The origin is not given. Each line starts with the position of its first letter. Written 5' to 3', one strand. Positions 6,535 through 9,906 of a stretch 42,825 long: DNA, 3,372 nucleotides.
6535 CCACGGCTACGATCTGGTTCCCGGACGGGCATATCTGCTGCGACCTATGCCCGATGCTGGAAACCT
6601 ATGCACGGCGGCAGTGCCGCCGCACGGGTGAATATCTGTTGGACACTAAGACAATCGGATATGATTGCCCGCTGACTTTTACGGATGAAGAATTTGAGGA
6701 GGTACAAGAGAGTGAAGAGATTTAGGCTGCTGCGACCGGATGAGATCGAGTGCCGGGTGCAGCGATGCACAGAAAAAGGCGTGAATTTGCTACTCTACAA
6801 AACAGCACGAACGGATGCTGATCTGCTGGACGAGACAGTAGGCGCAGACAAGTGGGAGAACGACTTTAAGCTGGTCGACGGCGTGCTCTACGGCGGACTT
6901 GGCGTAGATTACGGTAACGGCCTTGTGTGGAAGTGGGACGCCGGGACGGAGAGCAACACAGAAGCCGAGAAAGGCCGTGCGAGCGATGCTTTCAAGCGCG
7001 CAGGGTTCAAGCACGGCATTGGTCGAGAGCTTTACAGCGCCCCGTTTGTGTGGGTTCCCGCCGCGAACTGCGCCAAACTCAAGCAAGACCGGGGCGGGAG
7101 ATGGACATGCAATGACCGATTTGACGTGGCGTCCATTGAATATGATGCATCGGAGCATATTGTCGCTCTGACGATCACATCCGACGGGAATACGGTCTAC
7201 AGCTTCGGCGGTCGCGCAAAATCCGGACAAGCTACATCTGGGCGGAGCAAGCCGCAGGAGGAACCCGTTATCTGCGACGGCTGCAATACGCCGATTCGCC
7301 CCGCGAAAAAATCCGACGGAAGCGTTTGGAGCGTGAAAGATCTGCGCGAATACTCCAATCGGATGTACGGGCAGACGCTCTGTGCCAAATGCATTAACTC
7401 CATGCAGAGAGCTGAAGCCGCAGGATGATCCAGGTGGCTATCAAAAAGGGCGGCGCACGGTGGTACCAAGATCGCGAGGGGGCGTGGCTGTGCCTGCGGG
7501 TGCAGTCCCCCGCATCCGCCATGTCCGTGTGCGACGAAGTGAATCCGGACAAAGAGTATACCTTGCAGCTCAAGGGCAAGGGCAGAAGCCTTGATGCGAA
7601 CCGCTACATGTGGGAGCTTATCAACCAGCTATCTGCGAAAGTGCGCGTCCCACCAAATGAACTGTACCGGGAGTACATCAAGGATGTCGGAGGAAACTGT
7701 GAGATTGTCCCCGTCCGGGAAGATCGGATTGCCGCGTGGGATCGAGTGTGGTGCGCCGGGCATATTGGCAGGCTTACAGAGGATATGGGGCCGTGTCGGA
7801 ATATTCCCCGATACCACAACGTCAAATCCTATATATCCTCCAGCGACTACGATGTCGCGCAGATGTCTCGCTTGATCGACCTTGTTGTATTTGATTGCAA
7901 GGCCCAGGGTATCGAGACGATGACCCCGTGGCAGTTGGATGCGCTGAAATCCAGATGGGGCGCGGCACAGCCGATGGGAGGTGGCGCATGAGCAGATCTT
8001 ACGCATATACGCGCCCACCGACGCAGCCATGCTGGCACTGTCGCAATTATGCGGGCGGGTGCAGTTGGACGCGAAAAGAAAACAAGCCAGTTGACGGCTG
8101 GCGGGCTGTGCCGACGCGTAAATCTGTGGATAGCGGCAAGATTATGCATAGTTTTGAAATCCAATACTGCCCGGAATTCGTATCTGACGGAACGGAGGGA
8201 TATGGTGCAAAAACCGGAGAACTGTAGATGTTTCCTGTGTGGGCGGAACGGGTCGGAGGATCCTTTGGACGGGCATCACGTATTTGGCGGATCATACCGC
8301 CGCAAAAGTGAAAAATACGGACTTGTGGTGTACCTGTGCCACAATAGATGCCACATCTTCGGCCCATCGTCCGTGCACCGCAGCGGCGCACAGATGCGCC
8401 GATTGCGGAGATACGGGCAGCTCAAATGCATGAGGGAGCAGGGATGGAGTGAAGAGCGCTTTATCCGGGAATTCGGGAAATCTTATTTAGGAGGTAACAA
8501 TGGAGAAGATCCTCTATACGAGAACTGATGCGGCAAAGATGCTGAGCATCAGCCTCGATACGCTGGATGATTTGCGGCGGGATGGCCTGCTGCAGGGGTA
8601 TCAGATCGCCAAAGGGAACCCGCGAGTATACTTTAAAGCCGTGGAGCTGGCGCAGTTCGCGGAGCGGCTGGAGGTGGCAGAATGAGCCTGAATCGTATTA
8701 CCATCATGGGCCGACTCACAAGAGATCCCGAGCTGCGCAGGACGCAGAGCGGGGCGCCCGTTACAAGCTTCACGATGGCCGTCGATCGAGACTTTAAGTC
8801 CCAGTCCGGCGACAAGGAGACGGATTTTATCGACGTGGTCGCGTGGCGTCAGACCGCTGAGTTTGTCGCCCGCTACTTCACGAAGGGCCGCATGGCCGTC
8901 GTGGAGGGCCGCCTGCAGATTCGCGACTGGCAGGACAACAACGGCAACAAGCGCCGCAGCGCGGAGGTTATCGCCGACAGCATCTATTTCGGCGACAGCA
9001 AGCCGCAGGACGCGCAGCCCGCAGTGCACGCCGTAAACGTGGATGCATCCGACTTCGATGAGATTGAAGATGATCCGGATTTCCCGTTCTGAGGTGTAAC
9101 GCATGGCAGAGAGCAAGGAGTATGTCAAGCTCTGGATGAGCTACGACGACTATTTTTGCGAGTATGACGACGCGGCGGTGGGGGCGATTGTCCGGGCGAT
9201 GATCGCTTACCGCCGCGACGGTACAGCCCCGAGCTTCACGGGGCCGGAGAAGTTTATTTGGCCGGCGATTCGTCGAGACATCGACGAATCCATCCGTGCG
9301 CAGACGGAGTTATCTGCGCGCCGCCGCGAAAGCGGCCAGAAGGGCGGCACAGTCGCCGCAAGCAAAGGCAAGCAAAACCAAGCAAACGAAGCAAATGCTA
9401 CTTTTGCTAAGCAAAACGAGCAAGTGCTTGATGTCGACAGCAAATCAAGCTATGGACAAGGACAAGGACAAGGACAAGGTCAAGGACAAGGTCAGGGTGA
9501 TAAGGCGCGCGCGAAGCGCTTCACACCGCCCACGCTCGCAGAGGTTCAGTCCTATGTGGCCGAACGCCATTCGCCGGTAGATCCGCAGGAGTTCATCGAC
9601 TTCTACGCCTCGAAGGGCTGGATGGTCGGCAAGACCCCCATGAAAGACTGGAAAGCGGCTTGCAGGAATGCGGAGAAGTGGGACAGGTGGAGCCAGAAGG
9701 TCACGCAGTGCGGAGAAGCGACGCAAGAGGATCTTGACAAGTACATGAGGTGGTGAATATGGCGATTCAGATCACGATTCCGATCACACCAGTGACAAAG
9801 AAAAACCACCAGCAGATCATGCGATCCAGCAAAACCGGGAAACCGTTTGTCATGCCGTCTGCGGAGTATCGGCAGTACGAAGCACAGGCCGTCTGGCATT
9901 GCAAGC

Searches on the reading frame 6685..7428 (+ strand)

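Call 26: search_protein_families(library=phrogs, proteins=[window:6685-7428:+], max_evalue=0.001)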
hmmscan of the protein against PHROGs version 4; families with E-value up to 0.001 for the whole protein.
window:6685-7428:+ (247 aa): 3 families
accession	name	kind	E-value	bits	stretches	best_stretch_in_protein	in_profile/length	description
phrog_14970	-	unknown function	7.5e-56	190.9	1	12-188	5-183/230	-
phrog_1097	-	DNA, RNA and nucleotide metabolism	4.3e-19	70.3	1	17-130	12-132/251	Erf-like ssDNA annealing protein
phrog_13782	-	unknown function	2.8e-08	34.6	1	181-243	278-336/338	-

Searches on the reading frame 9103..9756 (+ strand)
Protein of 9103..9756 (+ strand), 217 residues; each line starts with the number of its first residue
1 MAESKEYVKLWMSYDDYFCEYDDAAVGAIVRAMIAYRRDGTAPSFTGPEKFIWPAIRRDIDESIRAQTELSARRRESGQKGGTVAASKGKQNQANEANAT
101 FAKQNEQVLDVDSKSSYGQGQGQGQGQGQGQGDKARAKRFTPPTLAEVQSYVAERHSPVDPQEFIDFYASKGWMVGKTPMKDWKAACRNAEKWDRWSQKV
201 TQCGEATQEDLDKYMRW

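Call 26: search_protein_families(library=phrogs, proteins=[window:9103-9756:+], max_evalue=0.001)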
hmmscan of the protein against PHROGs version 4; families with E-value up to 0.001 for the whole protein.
window:9103-9756:+ (217 aa): 4 families
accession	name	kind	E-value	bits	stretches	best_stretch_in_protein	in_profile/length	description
phrog_15768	-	unknown function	7.7e-33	115.4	1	7-212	4-196/228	-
phrog_16304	-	unknown function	7.1e-12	46.7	1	3-107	2-106/244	-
phrog_28809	-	unknown function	3.8e-09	37.6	1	139-193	127-183/211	-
phrog_19415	-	unknown function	0.00045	21.3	1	1-105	1-103/224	-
